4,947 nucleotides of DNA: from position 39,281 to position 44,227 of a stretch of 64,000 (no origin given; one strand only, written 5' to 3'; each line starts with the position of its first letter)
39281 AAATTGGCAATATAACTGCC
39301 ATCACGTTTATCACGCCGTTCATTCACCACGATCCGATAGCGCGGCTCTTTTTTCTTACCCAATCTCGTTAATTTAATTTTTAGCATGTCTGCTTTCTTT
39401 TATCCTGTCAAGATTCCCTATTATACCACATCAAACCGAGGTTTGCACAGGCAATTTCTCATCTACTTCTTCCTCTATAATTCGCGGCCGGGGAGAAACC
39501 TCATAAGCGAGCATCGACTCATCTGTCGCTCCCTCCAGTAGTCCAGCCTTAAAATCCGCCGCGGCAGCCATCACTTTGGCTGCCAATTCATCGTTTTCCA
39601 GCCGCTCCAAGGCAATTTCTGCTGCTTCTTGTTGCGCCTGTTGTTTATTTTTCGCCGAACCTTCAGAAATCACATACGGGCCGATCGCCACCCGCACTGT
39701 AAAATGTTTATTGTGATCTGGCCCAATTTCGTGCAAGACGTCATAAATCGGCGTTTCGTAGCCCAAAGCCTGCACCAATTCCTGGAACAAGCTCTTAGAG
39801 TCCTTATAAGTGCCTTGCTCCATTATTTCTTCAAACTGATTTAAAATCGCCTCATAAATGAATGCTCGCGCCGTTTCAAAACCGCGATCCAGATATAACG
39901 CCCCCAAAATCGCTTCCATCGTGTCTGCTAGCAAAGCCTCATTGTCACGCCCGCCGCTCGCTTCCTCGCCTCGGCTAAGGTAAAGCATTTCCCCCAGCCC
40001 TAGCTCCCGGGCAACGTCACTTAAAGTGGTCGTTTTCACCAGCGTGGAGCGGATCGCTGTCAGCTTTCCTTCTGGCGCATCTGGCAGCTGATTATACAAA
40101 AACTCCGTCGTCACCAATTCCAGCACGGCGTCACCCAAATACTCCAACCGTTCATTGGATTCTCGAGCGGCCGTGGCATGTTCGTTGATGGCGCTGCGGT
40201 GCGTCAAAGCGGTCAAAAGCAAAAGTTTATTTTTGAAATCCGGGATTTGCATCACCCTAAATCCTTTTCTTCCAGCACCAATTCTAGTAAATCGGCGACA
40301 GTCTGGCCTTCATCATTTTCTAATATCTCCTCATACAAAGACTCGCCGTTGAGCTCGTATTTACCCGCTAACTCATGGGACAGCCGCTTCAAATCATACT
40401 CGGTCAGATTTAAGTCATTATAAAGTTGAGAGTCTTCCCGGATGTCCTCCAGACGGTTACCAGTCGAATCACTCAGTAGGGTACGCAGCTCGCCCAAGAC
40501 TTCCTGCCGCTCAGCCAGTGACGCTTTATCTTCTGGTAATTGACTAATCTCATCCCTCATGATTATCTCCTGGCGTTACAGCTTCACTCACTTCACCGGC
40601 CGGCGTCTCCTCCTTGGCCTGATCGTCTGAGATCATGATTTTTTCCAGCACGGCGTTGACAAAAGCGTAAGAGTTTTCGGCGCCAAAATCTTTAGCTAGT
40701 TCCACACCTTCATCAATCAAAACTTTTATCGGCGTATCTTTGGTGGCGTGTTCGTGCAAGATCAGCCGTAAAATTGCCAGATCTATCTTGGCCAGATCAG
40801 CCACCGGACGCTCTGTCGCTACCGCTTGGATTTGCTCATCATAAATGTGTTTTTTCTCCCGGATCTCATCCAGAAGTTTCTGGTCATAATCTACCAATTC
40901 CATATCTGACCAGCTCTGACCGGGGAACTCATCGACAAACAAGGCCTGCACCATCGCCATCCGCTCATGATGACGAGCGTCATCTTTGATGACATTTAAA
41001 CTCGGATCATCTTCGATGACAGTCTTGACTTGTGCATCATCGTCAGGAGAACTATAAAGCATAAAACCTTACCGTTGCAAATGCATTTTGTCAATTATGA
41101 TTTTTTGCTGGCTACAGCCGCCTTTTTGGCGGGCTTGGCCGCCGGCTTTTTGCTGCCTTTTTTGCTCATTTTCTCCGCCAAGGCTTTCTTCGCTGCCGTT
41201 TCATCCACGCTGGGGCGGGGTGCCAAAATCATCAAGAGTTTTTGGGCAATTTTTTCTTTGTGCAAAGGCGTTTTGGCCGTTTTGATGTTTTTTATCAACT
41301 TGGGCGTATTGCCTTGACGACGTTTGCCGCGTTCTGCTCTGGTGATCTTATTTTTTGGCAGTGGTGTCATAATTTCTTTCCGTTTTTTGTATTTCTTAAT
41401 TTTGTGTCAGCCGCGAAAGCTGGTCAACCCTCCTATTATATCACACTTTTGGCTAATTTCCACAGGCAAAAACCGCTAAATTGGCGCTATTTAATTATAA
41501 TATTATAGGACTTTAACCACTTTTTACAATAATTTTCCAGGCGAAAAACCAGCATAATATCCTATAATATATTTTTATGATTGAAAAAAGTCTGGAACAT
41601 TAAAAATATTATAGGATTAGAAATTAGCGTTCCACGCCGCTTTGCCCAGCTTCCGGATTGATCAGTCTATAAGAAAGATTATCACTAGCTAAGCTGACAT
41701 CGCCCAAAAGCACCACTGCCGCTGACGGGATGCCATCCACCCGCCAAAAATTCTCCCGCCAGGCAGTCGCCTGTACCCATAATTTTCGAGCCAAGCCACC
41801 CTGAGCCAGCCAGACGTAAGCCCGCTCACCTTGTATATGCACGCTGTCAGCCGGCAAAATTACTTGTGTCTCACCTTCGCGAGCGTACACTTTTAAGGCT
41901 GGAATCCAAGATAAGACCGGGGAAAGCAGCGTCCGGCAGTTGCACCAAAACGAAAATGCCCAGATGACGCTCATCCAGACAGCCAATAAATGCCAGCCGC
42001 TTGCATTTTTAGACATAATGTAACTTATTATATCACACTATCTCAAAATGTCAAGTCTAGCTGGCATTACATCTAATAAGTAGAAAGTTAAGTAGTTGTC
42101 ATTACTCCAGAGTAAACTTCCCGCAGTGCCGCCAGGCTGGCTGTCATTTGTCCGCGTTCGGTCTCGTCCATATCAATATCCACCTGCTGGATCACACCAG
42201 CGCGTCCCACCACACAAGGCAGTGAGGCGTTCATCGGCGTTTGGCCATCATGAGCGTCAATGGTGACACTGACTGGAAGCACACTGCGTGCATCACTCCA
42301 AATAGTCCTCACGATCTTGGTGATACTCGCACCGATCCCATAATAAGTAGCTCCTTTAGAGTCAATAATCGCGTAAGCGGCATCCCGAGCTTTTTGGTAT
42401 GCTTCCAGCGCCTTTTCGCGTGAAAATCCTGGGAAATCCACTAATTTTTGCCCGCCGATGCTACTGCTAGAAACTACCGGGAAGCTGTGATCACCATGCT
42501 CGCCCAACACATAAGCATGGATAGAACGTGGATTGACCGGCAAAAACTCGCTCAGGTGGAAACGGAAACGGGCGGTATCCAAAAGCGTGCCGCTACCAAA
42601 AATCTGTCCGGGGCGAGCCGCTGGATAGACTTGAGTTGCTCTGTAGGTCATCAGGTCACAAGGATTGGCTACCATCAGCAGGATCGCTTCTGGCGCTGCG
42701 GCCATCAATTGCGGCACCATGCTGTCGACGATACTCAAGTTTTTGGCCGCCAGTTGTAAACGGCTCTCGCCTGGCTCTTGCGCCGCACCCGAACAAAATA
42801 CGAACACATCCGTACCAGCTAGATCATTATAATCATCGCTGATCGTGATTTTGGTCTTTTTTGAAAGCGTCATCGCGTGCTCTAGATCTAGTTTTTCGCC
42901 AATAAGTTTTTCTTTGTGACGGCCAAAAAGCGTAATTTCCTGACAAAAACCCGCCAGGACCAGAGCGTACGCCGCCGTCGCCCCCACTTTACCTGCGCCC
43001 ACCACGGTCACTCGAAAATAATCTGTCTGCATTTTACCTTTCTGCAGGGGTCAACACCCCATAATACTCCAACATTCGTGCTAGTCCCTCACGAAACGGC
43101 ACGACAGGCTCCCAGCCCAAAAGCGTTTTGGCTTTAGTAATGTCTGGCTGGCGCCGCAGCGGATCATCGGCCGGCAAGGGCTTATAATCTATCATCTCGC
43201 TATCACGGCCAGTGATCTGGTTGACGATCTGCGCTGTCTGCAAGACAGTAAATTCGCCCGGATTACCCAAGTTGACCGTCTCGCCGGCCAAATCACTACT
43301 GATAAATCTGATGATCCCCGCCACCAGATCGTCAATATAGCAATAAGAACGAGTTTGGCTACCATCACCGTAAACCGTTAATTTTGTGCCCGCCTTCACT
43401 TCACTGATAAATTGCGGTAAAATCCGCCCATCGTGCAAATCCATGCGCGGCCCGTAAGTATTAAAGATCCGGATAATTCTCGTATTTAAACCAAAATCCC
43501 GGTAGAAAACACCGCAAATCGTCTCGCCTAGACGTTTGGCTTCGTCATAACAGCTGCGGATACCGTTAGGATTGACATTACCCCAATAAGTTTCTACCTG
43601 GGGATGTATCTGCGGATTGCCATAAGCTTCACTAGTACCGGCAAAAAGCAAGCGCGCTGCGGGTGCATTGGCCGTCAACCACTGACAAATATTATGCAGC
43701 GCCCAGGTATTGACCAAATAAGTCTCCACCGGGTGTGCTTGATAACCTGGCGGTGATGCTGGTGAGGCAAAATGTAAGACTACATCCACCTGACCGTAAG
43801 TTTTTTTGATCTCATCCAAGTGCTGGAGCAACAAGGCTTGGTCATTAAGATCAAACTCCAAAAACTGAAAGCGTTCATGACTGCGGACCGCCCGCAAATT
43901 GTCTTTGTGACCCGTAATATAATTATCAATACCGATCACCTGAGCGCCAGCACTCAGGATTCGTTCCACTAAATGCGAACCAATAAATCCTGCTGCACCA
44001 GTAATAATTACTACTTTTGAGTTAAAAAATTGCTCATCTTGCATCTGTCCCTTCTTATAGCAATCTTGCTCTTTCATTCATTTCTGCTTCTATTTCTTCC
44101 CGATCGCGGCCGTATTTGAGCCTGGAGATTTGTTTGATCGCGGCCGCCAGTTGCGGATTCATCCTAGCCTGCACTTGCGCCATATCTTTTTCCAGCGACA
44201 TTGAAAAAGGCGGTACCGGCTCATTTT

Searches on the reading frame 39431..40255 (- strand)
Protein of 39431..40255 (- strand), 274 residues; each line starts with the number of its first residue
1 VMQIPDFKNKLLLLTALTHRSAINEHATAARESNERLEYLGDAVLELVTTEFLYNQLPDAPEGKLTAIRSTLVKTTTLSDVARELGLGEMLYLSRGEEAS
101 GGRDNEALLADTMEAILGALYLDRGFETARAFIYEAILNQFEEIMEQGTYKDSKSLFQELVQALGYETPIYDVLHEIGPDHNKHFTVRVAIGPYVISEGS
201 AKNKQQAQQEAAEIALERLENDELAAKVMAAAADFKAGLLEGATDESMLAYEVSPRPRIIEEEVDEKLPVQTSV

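Call 35: search_protein_families(library=pfam, proteins=[window:39431-40255:-], max_evalue=0.001)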
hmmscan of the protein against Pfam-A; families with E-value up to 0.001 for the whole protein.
window:39431-40255:- (274 aa): 5 families
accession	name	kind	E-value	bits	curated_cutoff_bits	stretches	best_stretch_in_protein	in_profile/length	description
PF14622.11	Ribonucleas_3_3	-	4.8e-38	130.6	35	1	10-140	2-127/128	Ribonuclease-III-like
PF00636.31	Ribonuclease_3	-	1e-24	87.7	27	1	35-125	1-102/102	Ribonuclease III domain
PF00035.32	dsrm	-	6e-14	52.8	23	1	154-219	2-66/66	Double-stranded RNA binding motif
PF22935.1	RM44_endonuclase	-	2.5e-11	44.2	27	1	21-120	31-139/139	Large ribosomal subunit protein mL44, endonuclease domain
PF14709.13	DND1_DSRM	-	0.00018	22.2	25.7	1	152-220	2-80/80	double strand RNA binding domain from DEAD END PROTEIN 1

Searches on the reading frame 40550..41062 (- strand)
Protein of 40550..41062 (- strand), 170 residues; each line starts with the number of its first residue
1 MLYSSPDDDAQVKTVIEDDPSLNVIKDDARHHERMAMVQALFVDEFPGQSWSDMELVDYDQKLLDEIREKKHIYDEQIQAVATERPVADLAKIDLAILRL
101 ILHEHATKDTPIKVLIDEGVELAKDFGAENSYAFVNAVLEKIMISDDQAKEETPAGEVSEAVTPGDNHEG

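Call 36: search_protein_families(library=pfam, proteins=[window:40550-41062:-], max_evalue=0.001)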
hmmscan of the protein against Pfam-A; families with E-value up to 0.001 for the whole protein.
window:40550-41062:- (170 aa): 1 family
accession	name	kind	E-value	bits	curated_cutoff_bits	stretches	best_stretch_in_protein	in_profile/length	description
PF01029.23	NusB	-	9.6e-18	65.3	23.1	1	53-142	41-131/133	NusB family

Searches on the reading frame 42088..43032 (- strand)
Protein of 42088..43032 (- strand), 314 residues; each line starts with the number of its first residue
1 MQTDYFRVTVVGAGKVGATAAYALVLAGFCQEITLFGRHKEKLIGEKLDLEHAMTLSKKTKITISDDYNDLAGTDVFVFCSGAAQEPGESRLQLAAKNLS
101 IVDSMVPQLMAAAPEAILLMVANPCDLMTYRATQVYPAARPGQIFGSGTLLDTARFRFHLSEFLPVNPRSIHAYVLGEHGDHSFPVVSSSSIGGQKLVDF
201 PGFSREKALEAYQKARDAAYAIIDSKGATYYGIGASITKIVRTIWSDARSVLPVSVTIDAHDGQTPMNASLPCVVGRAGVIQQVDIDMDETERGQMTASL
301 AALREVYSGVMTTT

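Call 36: search_protein_families(library=pfam, proteins=[window:42088-43032:-], max_evalue=0.001)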
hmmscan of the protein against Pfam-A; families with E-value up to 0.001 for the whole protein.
window:42088-43032:- (314 aa): 2 families
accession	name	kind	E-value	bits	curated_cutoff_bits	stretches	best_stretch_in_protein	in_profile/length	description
PF00056.29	Ldh_1_N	-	1.2e-33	116.6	27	1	7-135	2-131/141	lactate/malate dehydrogenase, NAD binding domain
PF02866.23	Ldh_1_C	-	2.1e-28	99.9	22.6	1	149-306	1-166/174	lactate/malate dehydrogenase, alpha/beta C-terminal domain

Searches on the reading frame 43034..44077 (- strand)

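Call 36: search_protein_families(library=pfam, proteins=[window:43034-44077:-], max_evalue=0.001)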
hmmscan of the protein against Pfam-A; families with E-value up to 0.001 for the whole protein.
window:43034-44077:- (347 aa): 8 families
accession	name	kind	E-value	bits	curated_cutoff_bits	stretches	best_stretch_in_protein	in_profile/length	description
PF01370.27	Epimerase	-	2.4e-49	168.3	20.9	1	23-271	1-240/240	NAD dependent epimerase/dehydratase family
PF16363.11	GDP_Man_Dehyd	-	5.7e-48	164.5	27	1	24-335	1-332/332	GDP-mannose 4,6 dehydratase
PF01073.25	3Beta_HSD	-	2.9e-09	36.8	22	1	24-254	1-224/280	3-beta hydroxysteroid dehydrogenase/isomerase family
PF00106.31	adh_short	-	3.8e-09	36.8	26.6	1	21-105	1-86/195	short chain dehydrogenase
PF07993.18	NAD_binding_4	-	2e-07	30.9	20.1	1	25-204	1-204/258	Male sterility protein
PF04321.23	RmlD_sub_bind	-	1.3e-06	28.1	27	1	23-338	3-284/287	RmlD substrate binding domain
PF02719.21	Polysacc_synt_2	-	4.7e-06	26.4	20.2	1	23-133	1-114/293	Polysaccharide biosynthesis protein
PF13561.12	adh_short_C2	-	2.8e-05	24.2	27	1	27-109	1-84/236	Enoyl-(Acyl carrier protein) reductase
